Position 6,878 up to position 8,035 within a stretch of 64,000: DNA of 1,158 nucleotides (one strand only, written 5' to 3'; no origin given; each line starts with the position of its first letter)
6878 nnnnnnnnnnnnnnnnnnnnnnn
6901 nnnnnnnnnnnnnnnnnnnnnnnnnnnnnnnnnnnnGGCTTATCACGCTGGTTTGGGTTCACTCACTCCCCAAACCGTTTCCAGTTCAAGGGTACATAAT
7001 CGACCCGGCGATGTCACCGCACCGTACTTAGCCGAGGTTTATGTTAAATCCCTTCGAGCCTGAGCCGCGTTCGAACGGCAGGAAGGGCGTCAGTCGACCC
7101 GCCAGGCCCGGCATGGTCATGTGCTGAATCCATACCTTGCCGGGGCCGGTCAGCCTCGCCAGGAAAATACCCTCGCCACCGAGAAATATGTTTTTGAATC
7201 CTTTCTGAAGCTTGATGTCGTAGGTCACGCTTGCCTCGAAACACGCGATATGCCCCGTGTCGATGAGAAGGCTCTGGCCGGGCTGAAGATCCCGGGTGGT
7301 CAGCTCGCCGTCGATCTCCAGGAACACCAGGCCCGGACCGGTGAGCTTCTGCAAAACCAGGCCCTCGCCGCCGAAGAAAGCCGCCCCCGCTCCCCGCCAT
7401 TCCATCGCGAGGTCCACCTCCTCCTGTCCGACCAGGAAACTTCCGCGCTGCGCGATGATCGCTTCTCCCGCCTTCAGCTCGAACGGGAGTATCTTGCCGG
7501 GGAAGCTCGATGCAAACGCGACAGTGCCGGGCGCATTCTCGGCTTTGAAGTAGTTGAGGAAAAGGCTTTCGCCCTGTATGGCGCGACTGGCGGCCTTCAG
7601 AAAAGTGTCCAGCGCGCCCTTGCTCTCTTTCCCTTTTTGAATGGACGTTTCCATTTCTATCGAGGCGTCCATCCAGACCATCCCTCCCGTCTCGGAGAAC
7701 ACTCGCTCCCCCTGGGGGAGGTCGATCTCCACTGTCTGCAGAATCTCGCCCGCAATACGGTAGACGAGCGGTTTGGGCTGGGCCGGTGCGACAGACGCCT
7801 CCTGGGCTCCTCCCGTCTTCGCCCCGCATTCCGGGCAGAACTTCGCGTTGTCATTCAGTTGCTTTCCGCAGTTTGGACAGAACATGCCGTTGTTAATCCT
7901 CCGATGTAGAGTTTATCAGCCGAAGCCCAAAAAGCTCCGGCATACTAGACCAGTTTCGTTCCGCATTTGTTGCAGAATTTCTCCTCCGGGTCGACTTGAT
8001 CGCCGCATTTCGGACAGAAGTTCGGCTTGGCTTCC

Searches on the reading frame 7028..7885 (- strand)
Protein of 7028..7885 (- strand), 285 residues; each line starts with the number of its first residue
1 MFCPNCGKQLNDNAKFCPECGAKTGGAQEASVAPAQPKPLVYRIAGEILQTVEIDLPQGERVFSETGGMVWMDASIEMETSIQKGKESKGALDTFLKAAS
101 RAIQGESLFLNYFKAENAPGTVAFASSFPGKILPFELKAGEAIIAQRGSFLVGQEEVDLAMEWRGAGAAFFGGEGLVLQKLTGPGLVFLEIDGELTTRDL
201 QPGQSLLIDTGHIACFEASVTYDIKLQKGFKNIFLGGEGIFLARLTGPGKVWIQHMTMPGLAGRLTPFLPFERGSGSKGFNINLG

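Call 51: search_protein_families(library=pfam, proteins=[window:7028-7885:-], max_evalue=0.001)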
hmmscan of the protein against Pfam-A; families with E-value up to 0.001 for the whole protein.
window:7028-7885:- (285 aa): 5 families
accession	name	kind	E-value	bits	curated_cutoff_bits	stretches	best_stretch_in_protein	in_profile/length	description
PF01987.23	AIM24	-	1.2e-64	218.3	25.7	1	42-254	1-203/205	Mitochondrial biogenesis AIM24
PF13240.11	Zn_Ribbon_1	-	9.7e-10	38.4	25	1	2-23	1-22/23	zinc-ribbon domain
PF13248.11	Zn_ribbon_3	-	1.9e-05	24.4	27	1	3-23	5-25/26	zinc-ribbon domain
PF12773.13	DZR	-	6.7e-05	23.4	27.3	1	3-23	1-21/45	Double zinc ribbon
PF24460.1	DUF7575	-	0.00012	21.8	28.5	1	3-22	6-25/28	Domain of unknown function (DUF7575)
